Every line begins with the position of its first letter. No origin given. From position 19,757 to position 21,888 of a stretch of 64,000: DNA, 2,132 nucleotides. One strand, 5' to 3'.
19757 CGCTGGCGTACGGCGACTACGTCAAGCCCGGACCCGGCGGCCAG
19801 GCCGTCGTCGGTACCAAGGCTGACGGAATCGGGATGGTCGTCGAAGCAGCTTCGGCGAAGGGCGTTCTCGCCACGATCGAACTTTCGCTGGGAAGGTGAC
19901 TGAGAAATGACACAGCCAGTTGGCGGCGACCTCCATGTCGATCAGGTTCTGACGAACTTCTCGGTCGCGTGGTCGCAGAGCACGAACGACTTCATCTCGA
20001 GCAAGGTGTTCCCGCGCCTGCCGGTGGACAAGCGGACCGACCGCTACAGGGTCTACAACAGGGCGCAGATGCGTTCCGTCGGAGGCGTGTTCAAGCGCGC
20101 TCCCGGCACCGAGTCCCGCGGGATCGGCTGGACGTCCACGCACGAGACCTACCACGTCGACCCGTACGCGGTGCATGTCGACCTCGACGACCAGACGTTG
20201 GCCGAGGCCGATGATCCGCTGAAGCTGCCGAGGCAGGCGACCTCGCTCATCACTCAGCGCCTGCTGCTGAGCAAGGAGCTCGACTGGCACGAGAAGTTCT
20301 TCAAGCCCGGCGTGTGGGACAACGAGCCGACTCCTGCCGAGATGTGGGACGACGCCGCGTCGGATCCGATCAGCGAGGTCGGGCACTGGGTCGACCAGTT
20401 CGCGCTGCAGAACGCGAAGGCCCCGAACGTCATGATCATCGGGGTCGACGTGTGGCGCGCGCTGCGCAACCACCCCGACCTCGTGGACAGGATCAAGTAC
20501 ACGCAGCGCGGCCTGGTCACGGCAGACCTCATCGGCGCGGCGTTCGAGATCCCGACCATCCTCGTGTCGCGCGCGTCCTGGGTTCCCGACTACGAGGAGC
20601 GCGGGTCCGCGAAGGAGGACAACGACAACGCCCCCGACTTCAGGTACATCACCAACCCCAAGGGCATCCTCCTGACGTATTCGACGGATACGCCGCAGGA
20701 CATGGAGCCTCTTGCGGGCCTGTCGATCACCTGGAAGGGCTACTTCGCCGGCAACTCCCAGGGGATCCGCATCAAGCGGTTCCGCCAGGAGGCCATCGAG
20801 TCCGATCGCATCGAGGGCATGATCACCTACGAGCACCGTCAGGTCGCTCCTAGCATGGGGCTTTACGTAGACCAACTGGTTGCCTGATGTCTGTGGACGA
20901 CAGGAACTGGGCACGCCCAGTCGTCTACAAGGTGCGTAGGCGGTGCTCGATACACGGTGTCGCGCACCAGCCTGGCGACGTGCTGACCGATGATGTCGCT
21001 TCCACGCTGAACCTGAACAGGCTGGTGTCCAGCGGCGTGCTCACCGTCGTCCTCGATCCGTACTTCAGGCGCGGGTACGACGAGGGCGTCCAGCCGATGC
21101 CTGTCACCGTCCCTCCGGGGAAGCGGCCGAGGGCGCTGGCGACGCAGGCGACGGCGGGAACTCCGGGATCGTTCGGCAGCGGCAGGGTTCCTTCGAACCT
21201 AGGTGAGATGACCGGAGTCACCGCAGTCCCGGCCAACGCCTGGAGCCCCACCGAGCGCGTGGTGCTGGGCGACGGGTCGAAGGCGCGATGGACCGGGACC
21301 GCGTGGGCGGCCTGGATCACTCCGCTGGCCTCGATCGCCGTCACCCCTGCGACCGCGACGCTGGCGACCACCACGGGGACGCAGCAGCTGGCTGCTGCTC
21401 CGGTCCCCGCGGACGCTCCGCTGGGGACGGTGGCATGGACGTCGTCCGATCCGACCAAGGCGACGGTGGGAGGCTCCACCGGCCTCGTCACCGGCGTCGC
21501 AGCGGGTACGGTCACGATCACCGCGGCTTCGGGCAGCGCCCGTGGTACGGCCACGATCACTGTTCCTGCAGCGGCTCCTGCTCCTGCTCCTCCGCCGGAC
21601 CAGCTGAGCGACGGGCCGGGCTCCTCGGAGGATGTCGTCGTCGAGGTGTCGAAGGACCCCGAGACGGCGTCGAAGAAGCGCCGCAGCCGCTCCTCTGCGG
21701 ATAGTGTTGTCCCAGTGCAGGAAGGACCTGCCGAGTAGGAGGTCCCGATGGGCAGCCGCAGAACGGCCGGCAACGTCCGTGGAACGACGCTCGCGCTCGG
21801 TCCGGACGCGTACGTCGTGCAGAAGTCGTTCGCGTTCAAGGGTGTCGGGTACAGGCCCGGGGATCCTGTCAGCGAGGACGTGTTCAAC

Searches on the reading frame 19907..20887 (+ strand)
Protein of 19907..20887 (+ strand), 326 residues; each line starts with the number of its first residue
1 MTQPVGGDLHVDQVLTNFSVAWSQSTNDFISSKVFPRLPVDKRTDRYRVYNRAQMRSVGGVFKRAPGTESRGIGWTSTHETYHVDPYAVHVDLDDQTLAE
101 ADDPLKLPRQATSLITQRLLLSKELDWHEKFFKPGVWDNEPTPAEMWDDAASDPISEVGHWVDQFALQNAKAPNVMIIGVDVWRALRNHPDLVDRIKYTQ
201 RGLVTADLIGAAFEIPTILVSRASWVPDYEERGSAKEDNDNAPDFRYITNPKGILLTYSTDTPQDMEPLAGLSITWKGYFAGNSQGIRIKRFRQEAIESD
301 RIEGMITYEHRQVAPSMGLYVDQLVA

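Call 4: search_protein_families(library=pfam, proteins=[window:19907-20887:+], max_evalue=0.01)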
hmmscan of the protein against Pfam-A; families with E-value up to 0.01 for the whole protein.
window:19907-20887:+ (326 aa): 1 family
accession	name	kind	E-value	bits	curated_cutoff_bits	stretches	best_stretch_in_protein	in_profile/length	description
PF03864.22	Phage_cap_E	-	1.1e-05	25.2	22.9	1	145-215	160-234/329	Phage major capsid protein E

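Call 6: search_protein_families(library=phrogs, proteins=[window:19907-20887:+], max_evalue=0.01)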
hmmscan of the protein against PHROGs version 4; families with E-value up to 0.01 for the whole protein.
window:19907-20887:+ (326 aa): 2 families
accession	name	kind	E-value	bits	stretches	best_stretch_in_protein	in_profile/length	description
phrog_1005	-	head and packaging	2.1e-62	212.2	1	1-325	2-314/315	major head protein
phrog_29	-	head and packaging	4.1e-08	33.8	1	139-210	183-252/439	major head protein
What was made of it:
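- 19907..20887 (+): Major capsid protein. phrog_1005 E 2.1e-62 (call 6).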

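Call 55: search_dna_similar(query=window:19907-20887:+, collection=phages, mode=protein, max_rows=30)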
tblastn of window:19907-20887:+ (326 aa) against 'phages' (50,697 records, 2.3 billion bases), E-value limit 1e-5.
Records with a match: 183; places in all: 183; records where one place covers at least 80% of the query: 108.
Best place of each record, by identity: <60% 183.
By first word of the organism name: Vibrio 64; Pseudomonas 23; Arthrobacter 14; Rhizobium 11; Burkholderia 11; Klebsiella 9; Salmonella 9; Roseobacter 6; Escherichia 5; Proteus 5; and 16 more.
By host as written in the record: Vibrio lentus 38; - 22; Pseudomonas aeruginosa 15; Arthrobacter sp. ATCC 21022 11; Klebsiella pneumoniae 7; Burkholderia sp. 7; Vibrio splendidus 6; Vibrio crassostreae 5; and 52 more.
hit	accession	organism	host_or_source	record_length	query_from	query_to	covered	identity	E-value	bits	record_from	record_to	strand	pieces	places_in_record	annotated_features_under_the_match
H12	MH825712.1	Microbacterium phage ValentiniPuff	Microbacterium paraoxydans NRRL B-14843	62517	1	326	100%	35.2%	2e-53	194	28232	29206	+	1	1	56: major capsid protein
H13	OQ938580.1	Arthrobacter phage Ottawa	Arthrobacter globiformis B-2979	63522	1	318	98%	35.9%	4e-55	199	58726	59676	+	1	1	100: major capsid protein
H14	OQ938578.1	Arthrobacter phage Kharcho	Arthrobacter globiformis B-2979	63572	1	318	98%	35.9%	4e-55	199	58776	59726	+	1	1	100: major capsid protein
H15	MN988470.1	Rhizobium phage RHph_TM3_3_9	Rhizobium etli T3_9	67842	7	320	96%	36.1%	2e-52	191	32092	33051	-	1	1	major capsid protein E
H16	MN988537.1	Rhizobium phage RHph_TM3_3_10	Rhizobium etli T3_10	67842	7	320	96%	36.1%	2e-52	191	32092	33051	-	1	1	major capsid protein E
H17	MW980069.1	Rhizobium phage RHEph19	Rhizobium etli sv. phaseoli N561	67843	7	320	96%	36.1%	2e-52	191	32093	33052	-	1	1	major capsid protein E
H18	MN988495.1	Rhizobium phage RHph_TM3_3_13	Rhizobium etli T3_13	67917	7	320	96%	36.1%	2e-52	191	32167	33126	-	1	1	major capsid protein E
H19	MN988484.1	Rhizobium phage RHph_Y60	Rhizobium etli TAL182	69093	7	320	96%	36.1%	2e-52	191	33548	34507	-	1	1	major capsid protein E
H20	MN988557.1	Rhizobium phage RHph_Y52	Rhizobium phaseoli IE6794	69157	7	320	96%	36.1%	6e-52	189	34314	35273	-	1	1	major capsid protein E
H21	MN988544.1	Rhizobium phage RHph_Y21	Rhizobium phaseoli N841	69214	7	320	96%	36.1%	6e-52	189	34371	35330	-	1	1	major capsid protein E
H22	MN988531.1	Rhizobium phage RHph_Y5A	Rhizobium phaseoli N161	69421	7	320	96%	36.1%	6e-52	189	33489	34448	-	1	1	major capsid protein E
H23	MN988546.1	Rhizobium phage RHph_Y2_4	Rhizobium phaseoli Y2_4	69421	7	320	96%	36.1%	6e-52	189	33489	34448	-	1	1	major capsid protein E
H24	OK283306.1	Roseobacter phage RDJL6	Roseobacter denitrificans OCh 114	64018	1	326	100%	33.5%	9e-51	186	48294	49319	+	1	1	capsid related protein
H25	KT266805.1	Roseobacter phage RDJL Phi 2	Roseobacter denitrificans OCh114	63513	1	326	100%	33.5%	1e-50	185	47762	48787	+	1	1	capsid related protein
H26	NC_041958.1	Roseobacter phage RDJL Phi 2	Roseobacter denitrificans OCh114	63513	1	326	100%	33.5%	1e-50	185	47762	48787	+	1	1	major head protein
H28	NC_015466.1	Roseobacter phage RDJL Phi 1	Roseobacter denitrificans OCh114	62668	1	326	100%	33.2%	2e-50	185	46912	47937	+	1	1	major head protein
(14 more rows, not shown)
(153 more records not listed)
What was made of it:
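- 19907..20887 (+): 33-36% identity to the capsid proteins of ValentiniPuff, Ottawa, RHEph19 and RDJL Phi 1 (call 55).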

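Call 56: get_annotated_region(hit=H12, flank=14000)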
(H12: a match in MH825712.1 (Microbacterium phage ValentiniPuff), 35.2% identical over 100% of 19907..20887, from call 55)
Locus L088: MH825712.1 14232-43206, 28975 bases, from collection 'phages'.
description: Microbacterium phage ValentiniPuff, complete genome.
organism: Microbacterium phage ValentiniPuff (NCBI taxid 2315705)
taxonomy: Viruses; Duplodnaviria; Heunggongvirae; Uroviricota; Caudoviricetes
host: Microbacterium paraoxydans NRRL B-14843; source: soil; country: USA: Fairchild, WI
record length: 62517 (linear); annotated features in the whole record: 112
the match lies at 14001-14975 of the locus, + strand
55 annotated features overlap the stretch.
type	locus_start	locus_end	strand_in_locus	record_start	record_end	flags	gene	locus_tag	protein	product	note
CDS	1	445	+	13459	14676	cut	21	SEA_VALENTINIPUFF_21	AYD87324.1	membrane protein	-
CDS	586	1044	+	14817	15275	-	22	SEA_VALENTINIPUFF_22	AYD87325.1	hypothetical protein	-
CDS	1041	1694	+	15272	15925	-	23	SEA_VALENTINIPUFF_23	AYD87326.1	hypothetical protein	-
CDS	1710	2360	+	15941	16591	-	24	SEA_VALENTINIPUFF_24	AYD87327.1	hypothetical protein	-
CDS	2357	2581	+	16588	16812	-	25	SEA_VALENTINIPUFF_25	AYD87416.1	hypothetical protein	-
CDS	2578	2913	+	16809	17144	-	26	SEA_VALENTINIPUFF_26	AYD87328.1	hypothetical protein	-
CDS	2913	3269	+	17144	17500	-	27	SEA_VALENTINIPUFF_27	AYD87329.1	hypothetical protein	-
CDS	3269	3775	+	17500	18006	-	28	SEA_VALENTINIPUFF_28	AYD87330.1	hypothetical protein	-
CDS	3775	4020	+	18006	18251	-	29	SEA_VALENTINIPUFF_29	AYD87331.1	hypothetical protein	-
CDS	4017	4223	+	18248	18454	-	30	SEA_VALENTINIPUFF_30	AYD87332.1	membrane protein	-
CDS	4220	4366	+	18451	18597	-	31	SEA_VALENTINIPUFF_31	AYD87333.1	hypothetical protein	-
CDS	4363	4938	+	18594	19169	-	32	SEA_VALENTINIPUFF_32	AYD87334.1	hypothetical protein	-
CDS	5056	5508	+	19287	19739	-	33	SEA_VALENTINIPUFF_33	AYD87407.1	hypothetical protein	-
CDS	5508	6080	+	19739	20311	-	34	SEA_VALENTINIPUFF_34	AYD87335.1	hypothetical protein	-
CDS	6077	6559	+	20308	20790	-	35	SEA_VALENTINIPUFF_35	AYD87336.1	hypothetical protein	-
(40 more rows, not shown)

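Call 57: get_annotated_region(hit=H13, flank=14000)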
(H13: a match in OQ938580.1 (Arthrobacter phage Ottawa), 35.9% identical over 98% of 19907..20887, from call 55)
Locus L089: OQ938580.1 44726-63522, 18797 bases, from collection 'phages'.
description: Arthrobacter phage Ottawa, complete genome.
organism: Arthrobacter phage Ottawa (NCBI taxid 2927279)
taxonomy: Viruses; Duplodnaviria; Heunggongvirae; Uroviricota; Caudoviricetes
host: Arthrobacter globiformis B-2979; source: soil; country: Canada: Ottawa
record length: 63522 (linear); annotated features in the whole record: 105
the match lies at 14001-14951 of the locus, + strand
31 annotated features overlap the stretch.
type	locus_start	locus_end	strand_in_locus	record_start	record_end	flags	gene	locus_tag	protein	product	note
CDS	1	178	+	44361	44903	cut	75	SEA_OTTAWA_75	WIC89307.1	adenylate kinase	-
CDS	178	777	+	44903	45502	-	76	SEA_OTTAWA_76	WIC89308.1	terminase small subunit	-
CDS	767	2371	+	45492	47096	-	77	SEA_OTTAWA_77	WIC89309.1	terminase large subunit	-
CDS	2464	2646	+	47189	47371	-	78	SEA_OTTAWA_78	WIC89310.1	hypothetical protein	-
CDS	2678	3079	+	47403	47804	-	79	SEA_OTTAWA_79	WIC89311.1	hypothetical protein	-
CDS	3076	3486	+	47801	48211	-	80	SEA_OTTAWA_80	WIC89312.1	hypothetical protein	-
CDS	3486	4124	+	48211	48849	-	81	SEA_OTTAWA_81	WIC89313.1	SSB protein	-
CDS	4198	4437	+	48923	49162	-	82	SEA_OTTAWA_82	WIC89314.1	hypothetical protein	-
CDS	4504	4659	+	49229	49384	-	83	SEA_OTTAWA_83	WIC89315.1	hypothetical protein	-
CDS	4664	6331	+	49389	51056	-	84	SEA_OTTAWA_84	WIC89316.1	portal protein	-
CDS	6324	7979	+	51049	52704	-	85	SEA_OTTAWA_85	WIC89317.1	hypothetical protein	-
CDS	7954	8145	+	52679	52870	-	86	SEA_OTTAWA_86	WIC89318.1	hypothetical protein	-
CDS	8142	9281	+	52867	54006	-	87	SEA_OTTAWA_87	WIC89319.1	RNA ligase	-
CDS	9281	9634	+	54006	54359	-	88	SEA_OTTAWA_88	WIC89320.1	VRR-Nuc domain protein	-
CDS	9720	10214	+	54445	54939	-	89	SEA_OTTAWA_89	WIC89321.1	hypothetical protein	-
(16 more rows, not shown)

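Call 58: get_annotated_region(hit=H28, flank=14000)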
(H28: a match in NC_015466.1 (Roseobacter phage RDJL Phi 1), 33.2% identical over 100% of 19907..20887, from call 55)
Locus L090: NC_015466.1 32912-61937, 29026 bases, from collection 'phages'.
description: Roseobacter phage RDJL Phi 1, complete genome.
organism: Roseobacter phage RDJL Phi 1 (NCBI taxid 562742)
taxonomy: Viruses; Duplodnaviria; Heunggongvirae; Uroviricota; Caudoviricetes; Xiamenvirus; Xiamenvirus RDJL1
host: Roseobacter denitrificans OCh114; source: South China Sea surface seawater; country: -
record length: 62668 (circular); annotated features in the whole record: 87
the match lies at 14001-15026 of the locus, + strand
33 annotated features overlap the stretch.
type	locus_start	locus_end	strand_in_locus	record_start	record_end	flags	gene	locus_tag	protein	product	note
CDS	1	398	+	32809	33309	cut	-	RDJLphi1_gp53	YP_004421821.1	hypothetical protein RDJLphi1_gp53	-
CDS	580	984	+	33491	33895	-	-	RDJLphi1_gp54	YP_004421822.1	hypothetical protein RDJLphi1_gp54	-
CDS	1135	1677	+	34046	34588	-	-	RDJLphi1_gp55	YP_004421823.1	hypothetical protein RDJLphi1_gp55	-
CDS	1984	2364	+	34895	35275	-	-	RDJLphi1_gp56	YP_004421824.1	endonuclease V N-glycosylase UV repair enzyme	-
CDS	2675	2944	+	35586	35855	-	-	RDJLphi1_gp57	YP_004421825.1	hypothetical protein RDJLphi1_gp57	-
CDS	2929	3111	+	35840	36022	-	-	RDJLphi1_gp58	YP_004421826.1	hypothetical protein RDJLphi1_gp58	-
CDS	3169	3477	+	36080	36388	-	-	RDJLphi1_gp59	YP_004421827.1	hypothetical protein RDJLphi1_gp59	-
CDS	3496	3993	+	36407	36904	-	-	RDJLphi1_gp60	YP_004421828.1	hypothetical protein RDJLphi1_gp60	-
CDS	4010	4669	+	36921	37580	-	-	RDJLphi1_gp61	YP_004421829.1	endolysin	-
CDS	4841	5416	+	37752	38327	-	-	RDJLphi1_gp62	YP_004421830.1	terminase small subunit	-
CDS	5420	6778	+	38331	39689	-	terL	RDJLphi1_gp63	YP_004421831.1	terminase large subunit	-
CDS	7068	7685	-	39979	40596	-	-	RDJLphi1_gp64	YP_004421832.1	hypothetical protein RDJLphi1_gp64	-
CDS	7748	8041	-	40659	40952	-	-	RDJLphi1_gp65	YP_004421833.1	hypothetical protein RDJLphi1_gp65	-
CDS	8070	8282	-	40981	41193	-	-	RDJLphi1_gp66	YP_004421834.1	hypothetical protein RDJLphi1_gp66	-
CDS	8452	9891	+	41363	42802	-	-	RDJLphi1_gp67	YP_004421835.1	portal protein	-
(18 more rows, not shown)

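Call 59: get_annotated_region(hit=H17, flank=14000)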
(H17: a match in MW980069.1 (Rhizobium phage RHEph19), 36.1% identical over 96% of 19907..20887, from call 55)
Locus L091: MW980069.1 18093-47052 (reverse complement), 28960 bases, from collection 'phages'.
description: Rhizobium phage RHEph19, complete genome.
organism: Rhizobium phage RHEph19 (NCBI taxid 2836125)
taxonomy: Viruses; Duplodnaviria; Heunggongvirae; Uroviricota; Caudoviricetes
host: Rhizobium etli sv. phaseoli N561; source: agricultural lands; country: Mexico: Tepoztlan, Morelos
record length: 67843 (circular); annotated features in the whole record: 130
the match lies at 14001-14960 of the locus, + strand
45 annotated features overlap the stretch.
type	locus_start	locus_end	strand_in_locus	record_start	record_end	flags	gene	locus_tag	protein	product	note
CDS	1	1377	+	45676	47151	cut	-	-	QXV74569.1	terminase large subunit protein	-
CDS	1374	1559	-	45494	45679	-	-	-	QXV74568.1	CopG family ribbon-helix-helix protein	GO_function: GO:0003677 - DNA binding; GO_process: GO:0006355 - regulation of transcription, DNA-dependent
CDS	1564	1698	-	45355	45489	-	-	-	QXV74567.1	hypothetical protein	-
CDS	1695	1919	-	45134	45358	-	-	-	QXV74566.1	hypothetical protein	-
CDS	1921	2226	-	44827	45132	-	-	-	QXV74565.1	hypothetical protein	-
CDS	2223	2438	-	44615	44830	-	-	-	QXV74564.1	hypothetical protein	-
CDS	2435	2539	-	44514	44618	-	-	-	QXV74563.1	hypothetical protein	-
CDS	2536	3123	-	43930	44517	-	-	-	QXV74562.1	hypothetical protein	-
CDS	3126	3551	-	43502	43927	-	-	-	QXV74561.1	hypothetical protein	-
CDS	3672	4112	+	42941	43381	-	-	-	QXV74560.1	hypothetical protein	-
CDS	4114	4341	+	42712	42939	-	-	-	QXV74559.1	hypothetical protein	-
CDS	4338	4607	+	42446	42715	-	-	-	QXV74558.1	hypothetical protein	-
CDS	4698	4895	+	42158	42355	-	-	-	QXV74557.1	transcriptional regulator protein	-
CDS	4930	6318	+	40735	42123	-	-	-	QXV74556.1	protein of unknown function DUF935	-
CDS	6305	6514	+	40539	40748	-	-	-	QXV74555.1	putative head fiber protein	-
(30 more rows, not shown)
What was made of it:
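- In the cultured phages RDJL Phi 1 and RHEph19, which share the capsid, scaffold and protease genes, the same slot holds an ordinary MuF protein (calls 55, 58, 59).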

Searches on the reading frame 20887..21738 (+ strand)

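Call 112: search_protein_families(library=pfam, proteins=[window:20887-21738:+], max_evalue=0.01)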
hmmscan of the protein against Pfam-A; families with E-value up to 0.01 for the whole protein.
window:20887-21738:+ (283 aa): 1 family
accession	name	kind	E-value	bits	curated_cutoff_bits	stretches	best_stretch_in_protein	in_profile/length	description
PF02368.24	Big_2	-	5.4e-13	49.2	22.8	1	148-226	3-79/79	Bacterial Ig-like domain (group 2)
